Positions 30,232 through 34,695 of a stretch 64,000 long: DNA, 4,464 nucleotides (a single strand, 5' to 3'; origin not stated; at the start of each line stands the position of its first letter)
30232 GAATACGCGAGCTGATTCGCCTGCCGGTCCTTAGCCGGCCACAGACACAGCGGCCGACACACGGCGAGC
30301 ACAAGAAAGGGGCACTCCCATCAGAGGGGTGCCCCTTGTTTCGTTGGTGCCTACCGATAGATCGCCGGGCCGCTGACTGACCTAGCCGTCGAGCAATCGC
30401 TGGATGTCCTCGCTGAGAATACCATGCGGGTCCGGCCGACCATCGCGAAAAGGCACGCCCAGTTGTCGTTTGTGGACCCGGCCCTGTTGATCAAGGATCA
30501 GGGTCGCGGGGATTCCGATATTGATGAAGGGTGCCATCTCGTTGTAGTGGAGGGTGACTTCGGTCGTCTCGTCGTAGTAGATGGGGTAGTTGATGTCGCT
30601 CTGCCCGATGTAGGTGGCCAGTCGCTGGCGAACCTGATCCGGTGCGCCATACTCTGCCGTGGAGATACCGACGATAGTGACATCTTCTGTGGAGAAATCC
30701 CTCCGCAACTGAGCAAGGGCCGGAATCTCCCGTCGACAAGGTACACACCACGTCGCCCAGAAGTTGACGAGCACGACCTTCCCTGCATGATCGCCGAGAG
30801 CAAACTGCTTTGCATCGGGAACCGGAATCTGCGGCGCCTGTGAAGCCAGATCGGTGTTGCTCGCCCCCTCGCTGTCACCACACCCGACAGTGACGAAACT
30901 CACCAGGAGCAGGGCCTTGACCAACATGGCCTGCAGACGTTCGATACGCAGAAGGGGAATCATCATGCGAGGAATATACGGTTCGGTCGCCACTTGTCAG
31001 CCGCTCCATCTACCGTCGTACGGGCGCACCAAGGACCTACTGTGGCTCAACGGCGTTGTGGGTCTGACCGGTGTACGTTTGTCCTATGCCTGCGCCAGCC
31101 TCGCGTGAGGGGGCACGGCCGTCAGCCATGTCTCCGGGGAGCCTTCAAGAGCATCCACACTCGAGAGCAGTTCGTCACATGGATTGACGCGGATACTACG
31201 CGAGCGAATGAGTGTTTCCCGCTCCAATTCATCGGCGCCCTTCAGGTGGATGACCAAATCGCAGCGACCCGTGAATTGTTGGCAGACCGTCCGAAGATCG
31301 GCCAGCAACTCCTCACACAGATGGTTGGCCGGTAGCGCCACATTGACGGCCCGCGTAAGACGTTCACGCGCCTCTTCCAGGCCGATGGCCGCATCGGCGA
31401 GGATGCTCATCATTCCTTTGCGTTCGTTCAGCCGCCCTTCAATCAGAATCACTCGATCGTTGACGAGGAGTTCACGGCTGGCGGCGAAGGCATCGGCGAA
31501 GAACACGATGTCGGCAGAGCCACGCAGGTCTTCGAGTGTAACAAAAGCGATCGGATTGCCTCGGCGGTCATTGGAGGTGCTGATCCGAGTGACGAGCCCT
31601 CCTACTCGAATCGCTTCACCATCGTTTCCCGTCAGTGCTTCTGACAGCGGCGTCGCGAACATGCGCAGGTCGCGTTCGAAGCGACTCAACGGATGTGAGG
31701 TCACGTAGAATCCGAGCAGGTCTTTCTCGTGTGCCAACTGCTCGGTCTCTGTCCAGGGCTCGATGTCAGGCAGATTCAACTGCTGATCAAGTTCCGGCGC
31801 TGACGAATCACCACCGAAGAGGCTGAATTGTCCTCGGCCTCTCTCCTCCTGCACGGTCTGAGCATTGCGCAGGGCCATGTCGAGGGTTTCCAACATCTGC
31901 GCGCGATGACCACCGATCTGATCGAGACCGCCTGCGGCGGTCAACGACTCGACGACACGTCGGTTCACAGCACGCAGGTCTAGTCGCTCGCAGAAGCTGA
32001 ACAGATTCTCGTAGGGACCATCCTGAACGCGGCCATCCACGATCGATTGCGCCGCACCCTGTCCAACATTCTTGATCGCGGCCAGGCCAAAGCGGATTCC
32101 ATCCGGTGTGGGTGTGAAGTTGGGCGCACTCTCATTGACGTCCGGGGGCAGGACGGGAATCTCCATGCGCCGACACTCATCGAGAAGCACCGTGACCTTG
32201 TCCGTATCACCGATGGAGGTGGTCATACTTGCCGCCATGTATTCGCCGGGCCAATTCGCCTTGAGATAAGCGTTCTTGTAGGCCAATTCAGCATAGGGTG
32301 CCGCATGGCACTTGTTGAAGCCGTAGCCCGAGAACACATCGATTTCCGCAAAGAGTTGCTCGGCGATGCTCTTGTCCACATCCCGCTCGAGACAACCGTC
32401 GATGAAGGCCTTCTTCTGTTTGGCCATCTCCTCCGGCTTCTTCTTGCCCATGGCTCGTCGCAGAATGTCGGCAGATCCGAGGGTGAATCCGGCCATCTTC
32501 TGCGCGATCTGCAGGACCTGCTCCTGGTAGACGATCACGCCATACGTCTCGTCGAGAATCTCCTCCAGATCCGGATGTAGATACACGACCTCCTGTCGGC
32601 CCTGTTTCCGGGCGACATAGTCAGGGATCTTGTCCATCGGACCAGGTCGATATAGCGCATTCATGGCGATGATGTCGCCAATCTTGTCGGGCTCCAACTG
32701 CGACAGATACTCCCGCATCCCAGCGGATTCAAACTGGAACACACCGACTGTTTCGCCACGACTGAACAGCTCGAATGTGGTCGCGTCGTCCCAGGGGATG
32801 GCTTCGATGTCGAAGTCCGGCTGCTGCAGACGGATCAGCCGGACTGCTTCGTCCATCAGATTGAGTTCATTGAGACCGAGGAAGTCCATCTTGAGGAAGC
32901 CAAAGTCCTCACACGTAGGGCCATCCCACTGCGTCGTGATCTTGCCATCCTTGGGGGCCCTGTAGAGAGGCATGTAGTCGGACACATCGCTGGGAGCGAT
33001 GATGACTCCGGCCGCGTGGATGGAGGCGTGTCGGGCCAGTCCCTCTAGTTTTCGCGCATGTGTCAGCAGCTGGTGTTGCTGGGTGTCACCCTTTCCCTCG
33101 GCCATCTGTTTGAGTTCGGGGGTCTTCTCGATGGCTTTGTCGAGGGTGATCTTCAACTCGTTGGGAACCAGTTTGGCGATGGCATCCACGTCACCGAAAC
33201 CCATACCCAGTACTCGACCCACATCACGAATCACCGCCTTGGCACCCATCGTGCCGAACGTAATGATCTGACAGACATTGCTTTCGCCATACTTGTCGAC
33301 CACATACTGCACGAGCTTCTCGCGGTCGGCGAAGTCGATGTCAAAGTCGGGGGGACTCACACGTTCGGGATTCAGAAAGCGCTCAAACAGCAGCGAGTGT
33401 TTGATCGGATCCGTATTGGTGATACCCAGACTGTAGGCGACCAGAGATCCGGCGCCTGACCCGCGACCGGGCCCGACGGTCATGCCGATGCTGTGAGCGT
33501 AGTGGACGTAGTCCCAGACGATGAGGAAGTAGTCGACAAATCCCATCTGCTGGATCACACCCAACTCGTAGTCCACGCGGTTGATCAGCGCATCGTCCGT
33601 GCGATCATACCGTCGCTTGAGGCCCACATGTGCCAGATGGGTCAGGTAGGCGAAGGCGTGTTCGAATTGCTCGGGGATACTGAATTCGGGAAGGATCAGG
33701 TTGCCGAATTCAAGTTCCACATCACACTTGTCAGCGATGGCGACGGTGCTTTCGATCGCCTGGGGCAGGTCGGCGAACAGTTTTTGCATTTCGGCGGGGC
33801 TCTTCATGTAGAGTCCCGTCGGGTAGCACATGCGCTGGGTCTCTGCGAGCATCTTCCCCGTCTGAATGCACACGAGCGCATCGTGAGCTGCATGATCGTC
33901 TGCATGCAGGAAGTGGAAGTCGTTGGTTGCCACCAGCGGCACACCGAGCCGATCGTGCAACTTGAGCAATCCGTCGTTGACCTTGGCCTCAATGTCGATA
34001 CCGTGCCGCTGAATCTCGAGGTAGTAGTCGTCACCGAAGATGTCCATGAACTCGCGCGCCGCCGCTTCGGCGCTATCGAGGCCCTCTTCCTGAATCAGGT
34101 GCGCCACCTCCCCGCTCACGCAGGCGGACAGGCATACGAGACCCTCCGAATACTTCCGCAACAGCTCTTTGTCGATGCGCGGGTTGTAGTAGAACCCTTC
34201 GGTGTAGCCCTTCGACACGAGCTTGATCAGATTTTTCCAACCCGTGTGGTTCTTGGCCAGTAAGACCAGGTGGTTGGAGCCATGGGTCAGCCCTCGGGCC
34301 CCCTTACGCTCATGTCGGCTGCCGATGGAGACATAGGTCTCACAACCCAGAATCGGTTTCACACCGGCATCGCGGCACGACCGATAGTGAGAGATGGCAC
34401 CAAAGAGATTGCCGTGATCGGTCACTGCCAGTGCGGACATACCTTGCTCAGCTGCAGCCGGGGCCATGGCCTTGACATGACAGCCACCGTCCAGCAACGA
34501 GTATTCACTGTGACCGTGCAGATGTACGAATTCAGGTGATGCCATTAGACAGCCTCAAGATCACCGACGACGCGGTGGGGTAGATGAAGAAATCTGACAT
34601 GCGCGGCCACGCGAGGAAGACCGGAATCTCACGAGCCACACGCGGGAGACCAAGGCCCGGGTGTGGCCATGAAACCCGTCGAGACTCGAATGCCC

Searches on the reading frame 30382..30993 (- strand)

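Call 34: search_protein_families(library=pfam, proteins=[window:30382-30993:-], max_evalue=0.0001)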
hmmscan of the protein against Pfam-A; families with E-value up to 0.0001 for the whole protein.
window:30382-30993:- (203 aa): 4 families
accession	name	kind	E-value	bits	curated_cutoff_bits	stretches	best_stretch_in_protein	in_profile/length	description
PF00578.27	AhpC-TSA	-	6.6e-20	71.7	26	1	51-174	3-122/124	AhpC/TSA family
PF08534.16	Redoxin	-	5e-19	69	26.6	1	60-180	17-135/148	Redoxin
PF13905.12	Thioredoxin_8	-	2.1e-11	44.4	27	1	71-173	1-94/94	Thioredoxin-like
PF00085.26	Thioredoxin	-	2.2e-07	31.3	23.5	1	71-113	18-59/103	Thioredoxin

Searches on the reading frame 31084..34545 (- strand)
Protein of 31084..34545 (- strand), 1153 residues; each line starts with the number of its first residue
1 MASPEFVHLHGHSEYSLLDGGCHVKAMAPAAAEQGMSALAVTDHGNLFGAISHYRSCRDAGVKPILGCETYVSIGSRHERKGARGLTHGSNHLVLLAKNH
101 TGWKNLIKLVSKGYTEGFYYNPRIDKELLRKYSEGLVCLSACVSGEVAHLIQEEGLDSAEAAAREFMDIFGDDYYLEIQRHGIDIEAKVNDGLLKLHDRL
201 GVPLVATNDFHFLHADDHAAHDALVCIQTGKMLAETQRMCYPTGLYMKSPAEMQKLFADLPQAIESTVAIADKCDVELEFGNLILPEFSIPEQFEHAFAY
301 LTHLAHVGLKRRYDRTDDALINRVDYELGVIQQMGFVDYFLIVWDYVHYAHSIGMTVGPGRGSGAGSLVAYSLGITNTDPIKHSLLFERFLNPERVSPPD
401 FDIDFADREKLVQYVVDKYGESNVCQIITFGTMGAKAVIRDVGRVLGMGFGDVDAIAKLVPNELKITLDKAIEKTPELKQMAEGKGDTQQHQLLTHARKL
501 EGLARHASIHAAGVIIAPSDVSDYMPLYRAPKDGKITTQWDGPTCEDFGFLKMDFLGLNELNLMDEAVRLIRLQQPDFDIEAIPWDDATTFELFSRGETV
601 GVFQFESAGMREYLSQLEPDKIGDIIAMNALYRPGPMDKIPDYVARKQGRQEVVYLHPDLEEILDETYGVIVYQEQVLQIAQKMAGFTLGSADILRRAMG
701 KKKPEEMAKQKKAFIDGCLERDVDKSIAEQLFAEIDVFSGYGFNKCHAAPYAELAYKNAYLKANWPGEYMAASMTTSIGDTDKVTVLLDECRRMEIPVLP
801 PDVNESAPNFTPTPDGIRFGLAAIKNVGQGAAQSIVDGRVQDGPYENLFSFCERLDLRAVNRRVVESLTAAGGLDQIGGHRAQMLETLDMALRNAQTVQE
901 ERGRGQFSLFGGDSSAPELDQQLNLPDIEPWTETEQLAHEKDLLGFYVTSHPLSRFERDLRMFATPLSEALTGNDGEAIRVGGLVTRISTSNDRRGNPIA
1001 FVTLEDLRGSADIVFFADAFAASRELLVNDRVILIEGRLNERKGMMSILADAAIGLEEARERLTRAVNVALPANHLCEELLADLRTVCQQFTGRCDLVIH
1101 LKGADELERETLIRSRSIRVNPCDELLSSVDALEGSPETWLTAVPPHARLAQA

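Call 66: search_protein_families(library=pfam, proteins=[window:31084-34545:-], max_evalue=0.0001)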
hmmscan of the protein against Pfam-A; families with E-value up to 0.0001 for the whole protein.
window:31084-34545:- (1153 aa): 5 families
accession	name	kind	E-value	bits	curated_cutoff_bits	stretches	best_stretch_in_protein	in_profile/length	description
PF07733.18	DNA_pol3_alpha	-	7.1e-95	318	23.9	1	300-557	2-260/260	Bacterial DNA polymerase III alpha NTPase domain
PF17657.6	DNA_pol3_finger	-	5.5e-64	214.9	22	1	561-721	2-165/166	Bacterial DNA polymerase III alpha subunit finger domain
PF02811.25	PHP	-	7.4e-56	189.4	26.4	1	8-181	1-164/164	PHP domain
PF14579.12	HHH_6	-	4.6e-28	97.7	25.6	1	796-884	2-90/90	Helix-hairpin-helix motif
PF01336.31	tRNA_anti-codon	-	5.7e-11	42.6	27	1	980-1051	2-70/75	OB-fold nucleic acid binding domain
